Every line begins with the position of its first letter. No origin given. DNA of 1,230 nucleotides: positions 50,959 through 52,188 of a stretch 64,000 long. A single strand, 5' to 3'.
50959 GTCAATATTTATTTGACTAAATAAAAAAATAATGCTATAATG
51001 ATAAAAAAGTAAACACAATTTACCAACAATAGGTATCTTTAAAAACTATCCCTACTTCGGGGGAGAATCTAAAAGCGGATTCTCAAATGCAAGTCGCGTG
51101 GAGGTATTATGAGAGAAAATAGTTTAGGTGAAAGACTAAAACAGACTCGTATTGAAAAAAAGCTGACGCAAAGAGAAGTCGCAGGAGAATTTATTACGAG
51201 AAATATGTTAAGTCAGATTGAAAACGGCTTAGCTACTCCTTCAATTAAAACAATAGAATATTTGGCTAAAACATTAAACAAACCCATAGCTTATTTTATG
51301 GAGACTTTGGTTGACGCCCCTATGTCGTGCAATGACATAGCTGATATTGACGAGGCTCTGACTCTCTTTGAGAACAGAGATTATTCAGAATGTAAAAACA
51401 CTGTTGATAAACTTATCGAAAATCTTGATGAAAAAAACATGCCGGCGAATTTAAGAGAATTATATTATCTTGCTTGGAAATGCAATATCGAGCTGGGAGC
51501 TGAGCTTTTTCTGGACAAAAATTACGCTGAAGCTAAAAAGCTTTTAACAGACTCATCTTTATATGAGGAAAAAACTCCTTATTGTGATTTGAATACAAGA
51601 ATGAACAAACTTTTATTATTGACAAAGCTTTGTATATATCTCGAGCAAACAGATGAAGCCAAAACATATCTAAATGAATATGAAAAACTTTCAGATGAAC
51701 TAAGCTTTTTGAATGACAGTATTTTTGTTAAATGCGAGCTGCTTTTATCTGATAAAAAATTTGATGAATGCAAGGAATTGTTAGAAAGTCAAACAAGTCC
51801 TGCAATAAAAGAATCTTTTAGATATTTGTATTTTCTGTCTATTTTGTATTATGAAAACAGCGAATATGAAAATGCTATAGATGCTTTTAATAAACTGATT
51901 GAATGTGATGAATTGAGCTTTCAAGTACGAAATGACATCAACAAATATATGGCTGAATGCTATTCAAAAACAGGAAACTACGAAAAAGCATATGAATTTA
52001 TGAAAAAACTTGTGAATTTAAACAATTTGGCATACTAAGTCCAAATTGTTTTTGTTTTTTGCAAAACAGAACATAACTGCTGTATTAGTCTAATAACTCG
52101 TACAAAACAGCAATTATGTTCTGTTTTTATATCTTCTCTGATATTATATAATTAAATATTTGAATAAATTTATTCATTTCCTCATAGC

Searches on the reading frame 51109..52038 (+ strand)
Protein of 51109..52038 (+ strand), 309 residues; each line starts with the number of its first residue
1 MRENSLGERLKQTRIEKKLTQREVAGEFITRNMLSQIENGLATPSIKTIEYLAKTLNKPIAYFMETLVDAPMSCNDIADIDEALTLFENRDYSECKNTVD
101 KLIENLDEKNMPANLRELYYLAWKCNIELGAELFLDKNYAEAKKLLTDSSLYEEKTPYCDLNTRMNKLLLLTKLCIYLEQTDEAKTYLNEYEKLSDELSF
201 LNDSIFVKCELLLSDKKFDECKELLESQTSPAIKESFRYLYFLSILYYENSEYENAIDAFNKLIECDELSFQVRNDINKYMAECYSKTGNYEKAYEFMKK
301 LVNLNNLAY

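Call 15: search_protein_families(library=pfam, proteins=[window:51109-52038:+], max_evalue=0.01)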
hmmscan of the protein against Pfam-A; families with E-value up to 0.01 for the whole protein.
window:51109-52038:+ (309 aa): 14 families
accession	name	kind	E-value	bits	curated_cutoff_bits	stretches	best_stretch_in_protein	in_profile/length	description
PF01381.28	HTH_3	-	3e-11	43.6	23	1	10-63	1-55/55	Helix-turn-helix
PF12895.13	ANAPC3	-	1.4e-10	41.7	27.2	2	251-305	3-52/82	Anaphase-promoting complex, cyclosome, subunit 3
PF12844.13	HTH_19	-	1.4e-10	41.3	30.2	1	7-64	1-59/64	Helix-turn-helix domain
PF07719.23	TPR_2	-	2.4e-10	40.1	27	2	238-267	2-31/34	Tetratricopeptide repeat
PF14559.12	TPR_19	-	9e-07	29.6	25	0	276-303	26-53/68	Tetratricopeptide repeat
PF13560.12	HTH_31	-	1.4e-06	28.9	27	1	6-56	2-54/64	Helix-turn-helix domain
PF13174.12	TPR_6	-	1.5e-06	28.9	26.3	0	280-303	5-28/33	Tetratricopeptide repeat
PF13181.12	TPR_8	-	4.1e-06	27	25.7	1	282-305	8-31/34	Tetratricopeptide repeat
PF13428.12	TPR_14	-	1.2e-05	26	23.5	0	279-304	5-30/44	Tetratricopeptide repeat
PF13424.12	TPR_12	-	1.6e-05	25.5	30.1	0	280-304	8-32/77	Tetratricopeptide repeat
PF13176.12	TPR_7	-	0.0026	18.2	27.9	0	281-302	5-26/36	Tetratricopeptide repeat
PF24760.1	TPR_IF140_C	-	0.0028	18.5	27.4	1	248-301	69-123/124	IF140 C-terminal TPR domain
PF13432.12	TPR_16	-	0.0039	18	32.7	0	234-267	28-61/65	Tetratricopeptide repeat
PF14853.12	Fis1_TPR_C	-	0.0055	17.3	25.3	0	239-268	3-32/53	Fis1 C-terminal tetratricopeptide repeat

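Call 40: find_homologous_proteins(query=window:51109-52038:+, max_evalue=1e-30)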
Query window:51109-52038:+ (309 aa): 22 proteins with E <= 1e-30 among 3082 candidates.
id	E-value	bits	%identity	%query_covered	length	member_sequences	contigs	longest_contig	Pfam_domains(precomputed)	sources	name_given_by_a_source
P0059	8.7e-196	667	100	100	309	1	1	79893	PF14559.13,PF12844.14,PF01381.29,PF12895.14,PF13424.13,PF13428.13,PF13181.13,PF13560.13,PF07719.24,PF13174.13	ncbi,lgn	-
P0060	6.4e-194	661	99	100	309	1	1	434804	PF14559.13,PF12844.14,PF01381.29,PF12895.14,PF13424.13,PF13428.13,PF13181.13,PF13560.13,PF07719.24,PF13174.13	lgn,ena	-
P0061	1.1e-192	657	98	100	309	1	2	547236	PF14559.13,PF12844.14,PF01381.29,PF12895.14,PF13424.13,PF13428.13,PF13181.13,PF13560.13,PF07719.24,PF13174.13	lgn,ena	-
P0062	7.3e-192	654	97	100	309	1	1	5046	PF14559.13,PF12844.14,PF01381.29,PF12895.14,PF13428.13,PF13181.13,PF13560.13,PF07719.24,PF13174.13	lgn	-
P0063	1.6e-148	512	74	100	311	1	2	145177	PF14559.13,PF12844.14,PF01381.29,PF12895.14,PF13424.13,PF13181.13,PF13560.13,PF07719.24,PF13174.13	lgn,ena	-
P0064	2.7e-148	511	74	100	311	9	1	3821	PF14559.13,PF12844.14,PF01381.29,PF12895.14,PF13181.13,PF13560.13,PF07719.24,PF13174.13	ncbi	-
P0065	4.3e-146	504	73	100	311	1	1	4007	PF14559.13,PF12844.14,PF01381.29,PF12895.14,PF13424.13,PF13181.13,PF13560.13,PF07719.24,PF13174.13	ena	-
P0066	4.7e-143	494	72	100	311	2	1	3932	PF14559.13,PF12844.14,PF01381.29,PF12895.14,PF13424.13,PF13181.13,PF13560.13,PF07719.24,PF13174.13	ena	-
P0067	1.1e-140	486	70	100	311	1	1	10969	PF12844.14,PF01381.29,PF12895.14,PF21033.5,PF13181.13,PF07719.24,PF13174.13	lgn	-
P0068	5.3e-134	464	68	100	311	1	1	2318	PF12844.14,PF01381.29,PF12895.14,PF13181.13,PF13560.13,PF07719.24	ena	-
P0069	1.2e-132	460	68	100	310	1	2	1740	PF14559.13,PF12844.14,PF01381.29,PF12895.14,PF13424.13,PF13428.13,PF13181.13,PF13560.13,PF07719.24,PF13174.13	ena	-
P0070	2.5e-126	439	99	67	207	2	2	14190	PF12844.14,PF01381.29,PF13560.13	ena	-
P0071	9.2e-79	283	48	96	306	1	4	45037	PF12844.14,PF01381.29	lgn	-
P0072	1.6e-67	246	43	98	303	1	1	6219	PF12844.14,PF26725.1,PF00515.35,PF01381.29,PF12895.14,PF13424.13,PF13181.13,PF07719.24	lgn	-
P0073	8.2e-64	234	42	96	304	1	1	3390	PF12844.14,PF00515.35,PF01381.29,PF12895.14,PF13424.13,PF13181.13,PF07719.24,PF13174.13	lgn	-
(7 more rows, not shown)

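Call 42: find_encoding_contigs(protein=P0059, flank=10000, max_places=2)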
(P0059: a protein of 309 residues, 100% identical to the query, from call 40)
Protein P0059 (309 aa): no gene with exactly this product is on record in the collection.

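Call 43: find_encoding_contigs(protein=P0063, flank=10000, max_places=2)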
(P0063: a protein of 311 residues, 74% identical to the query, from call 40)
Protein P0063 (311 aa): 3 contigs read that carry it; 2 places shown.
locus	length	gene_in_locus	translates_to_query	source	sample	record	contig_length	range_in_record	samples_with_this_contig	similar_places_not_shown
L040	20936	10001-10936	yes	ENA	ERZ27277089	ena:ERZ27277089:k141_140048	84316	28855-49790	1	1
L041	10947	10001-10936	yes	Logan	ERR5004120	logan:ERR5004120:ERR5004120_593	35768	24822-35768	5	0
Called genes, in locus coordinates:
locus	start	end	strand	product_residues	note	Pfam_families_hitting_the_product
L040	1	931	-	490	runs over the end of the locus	PF00144:Beta-lactamase, PF00583:Acetyltransf_1, PF13673:Acetyltransf_10, PF13508:Acetyltransf_7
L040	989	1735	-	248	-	PF00583:Acetyltransf_1 (weak)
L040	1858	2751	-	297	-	PF13420:Acetyltransf_4 (faint), PF00583:Acetyltransf_1, PF13673:Acetyltransf_10, PF13508:Acetyltransf_7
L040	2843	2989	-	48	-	-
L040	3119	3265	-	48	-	-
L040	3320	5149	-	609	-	PF00664:ABC_membrane, PF00005:ABC_tran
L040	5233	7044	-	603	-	PF00664:ABC_membrane, PF02463:SMC_N (weak), PF00005:ABC_tran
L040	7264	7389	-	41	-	-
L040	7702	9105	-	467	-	PF01145:Band_7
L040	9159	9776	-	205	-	-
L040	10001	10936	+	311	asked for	PF01381:HTH_3, PF12844:HTH_19, PF13174:TPR_6 (faint), PF13560:HTH_31 (weak), PF12895:ANAPC3 (faint), PF07719:TPR_2 (faint), PF13424:TPR_12 (faint), PF14559:TPR_19 (faint), +1 more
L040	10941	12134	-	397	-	PF00202:Aminotran_3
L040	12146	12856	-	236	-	PF08503:DapH_N, PF25084:LbH_EIF2B (faint), PF25087:GMPPB_C (faint), PF00132:Hexapep, PF14602:Hexapep_2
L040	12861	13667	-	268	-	PF01113:DapB_N, PF05173:DapB_C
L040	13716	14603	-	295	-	PF00701:DHDPS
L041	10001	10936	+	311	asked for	PF01381:HTH_3, PF12844:HTH_19, PF13174:TPR_6 (faint), PF13560:HTH_31 (weak), PF12895:ANAPC3 (faint), PF07719:TPR_2 (faint), PF13424:TPR_12 (faint), PF14559:TPR_19 (faint), +1 more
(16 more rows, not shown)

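Call 44: find_encoding_contigs(protein=P0067, flank=10000, max_places=1)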
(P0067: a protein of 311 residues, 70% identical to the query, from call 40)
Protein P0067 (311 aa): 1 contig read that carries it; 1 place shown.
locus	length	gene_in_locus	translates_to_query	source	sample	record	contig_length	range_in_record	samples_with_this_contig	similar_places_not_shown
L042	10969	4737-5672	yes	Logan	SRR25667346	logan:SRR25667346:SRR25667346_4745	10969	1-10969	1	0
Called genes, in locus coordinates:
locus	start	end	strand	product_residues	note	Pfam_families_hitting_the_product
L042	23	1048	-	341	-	PF03553:Na_H_antiporter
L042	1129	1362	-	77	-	PF13726:Na_H_antiport_2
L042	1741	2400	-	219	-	PF00392:GntR, PF07729:FCD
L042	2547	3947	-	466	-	PF01145:Band_7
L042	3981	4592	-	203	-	-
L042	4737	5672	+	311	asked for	PF01381:HTH_3, PF12844:HTH_19, PF13174:TPR_6 (faint), PF13181:TPR_8 (faint), PF12895:ANAPC3 (faint), PF07719:TPR_2 (faint), PF21033:RMD1-3 (weak)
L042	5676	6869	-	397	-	PF00202:Aminotran_3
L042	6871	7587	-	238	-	PF08503:DapH_N, PF25087:GMPPB_C (faint), PF00132:Hexapep (weak), PF25084:LbH_EIF2B (weak), PF00132:Hexapep, PF14602:Hexapep_2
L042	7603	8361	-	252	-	PF01113:DapB_N, PF05173:DapB_C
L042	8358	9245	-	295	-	PF00701:DHDPS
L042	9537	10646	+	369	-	PF13487:HD_5, PF01966:HD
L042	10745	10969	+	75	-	?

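Call 61: list_cluster_members(proteins=[P0059, P0060, P0001])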
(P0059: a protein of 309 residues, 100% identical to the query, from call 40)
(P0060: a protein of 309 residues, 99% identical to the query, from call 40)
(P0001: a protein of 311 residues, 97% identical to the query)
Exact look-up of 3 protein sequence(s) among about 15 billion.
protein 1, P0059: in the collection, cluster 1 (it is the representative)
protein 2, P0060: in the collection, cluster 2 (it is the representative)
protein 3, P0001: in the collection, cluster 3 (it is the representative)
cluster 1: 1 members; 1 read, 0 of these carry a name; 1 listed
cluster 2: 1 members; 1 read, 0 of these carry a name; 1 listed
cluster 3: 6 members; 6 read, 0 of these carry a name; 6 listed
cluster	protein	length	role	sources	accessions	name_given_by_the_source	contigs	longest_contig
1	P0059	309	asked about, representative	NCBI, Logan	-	-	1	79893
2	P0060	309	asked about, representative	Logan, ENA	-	-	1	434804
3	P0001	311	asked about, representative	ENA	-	-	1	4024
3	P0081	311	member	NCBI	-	-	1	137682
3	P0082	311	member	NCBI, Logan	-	-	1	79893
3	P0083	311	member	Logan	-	-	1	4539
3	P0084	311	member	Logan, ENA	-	-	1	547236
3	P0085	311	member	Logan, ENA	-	-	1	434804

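Call 63: find_encoding_contigs(protein=P0061, flank=10000, max_places=2)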
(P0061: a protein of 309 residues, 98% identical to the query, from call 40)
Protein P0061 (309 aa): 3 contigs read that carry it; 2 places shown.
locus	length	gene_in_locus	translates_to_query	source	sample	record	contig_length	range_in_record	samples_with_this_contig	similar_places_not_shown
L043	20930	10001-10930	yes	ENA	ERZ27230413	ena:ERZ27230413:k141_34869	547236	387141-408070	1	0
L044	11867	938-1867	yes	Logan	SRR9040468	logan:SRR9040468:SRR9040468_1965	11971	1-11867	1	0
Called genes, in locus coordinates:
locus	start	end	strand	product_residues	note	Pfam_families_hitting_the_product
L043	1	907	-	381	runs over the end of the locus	PF00150:Cellulase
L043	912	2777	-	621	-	-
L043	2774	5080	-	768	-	PF00535:Glycos_transf_2, PF13641:Glyco_tranf_2_3, PF13632:Glyco_trans_2_3, PF13506:Glyco_transf_21 (weak), PF07238:PilZ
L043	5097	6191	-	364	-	PF00535:Glycos_transf_2, PF04138:GtrA_DPMS_TM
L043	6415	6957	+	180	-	PF02417:Chromate_transp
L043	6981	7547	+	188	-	PF02417:Chromate_transp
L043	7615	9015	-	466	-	PF01145:Band_7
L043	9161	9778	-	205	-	-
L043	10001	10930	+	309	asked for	PF01381:HTH_3, PF12844:HTH_19, PF13174:TPR_6 (faint), PF13560:HTH_31 (weak), PF12895:ANAPC3 (faint), PF13424:TPR_12 (faint), PF13428:TPR_14 (faint), PF14559:TPR_19 (faint), +2 more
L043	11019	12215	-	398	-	PF00202:Aminotran_3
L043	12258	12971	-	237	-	PF08503:DapH_N, PF25084:LbH_EIF2B (faint), PF25087:GMPPB_C (faint), PF00132:Hexapep, PF14602:Hexapep_2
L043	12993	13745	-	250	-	PF01113:DapB_N, PF05173:DapB_C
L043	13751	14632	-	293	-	PF00701:DHDPS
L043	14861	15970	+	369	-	PF13487:HD_5, PF01966:HD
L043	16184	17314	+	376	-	PF01476:LysM, PF00704:Glyco_hydro_18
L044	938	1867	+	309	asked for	PF01381:HTH_3, PF12844:HTH_19, PF13174:TPR_6 (faint), PF13560:HTH_31 (weak), PF12895:ANAPC3 (faint), PF13424:TPR_12 (faint), PF13428:TPR_14 (faint), PF14559:TPR_19 (faint), +2 more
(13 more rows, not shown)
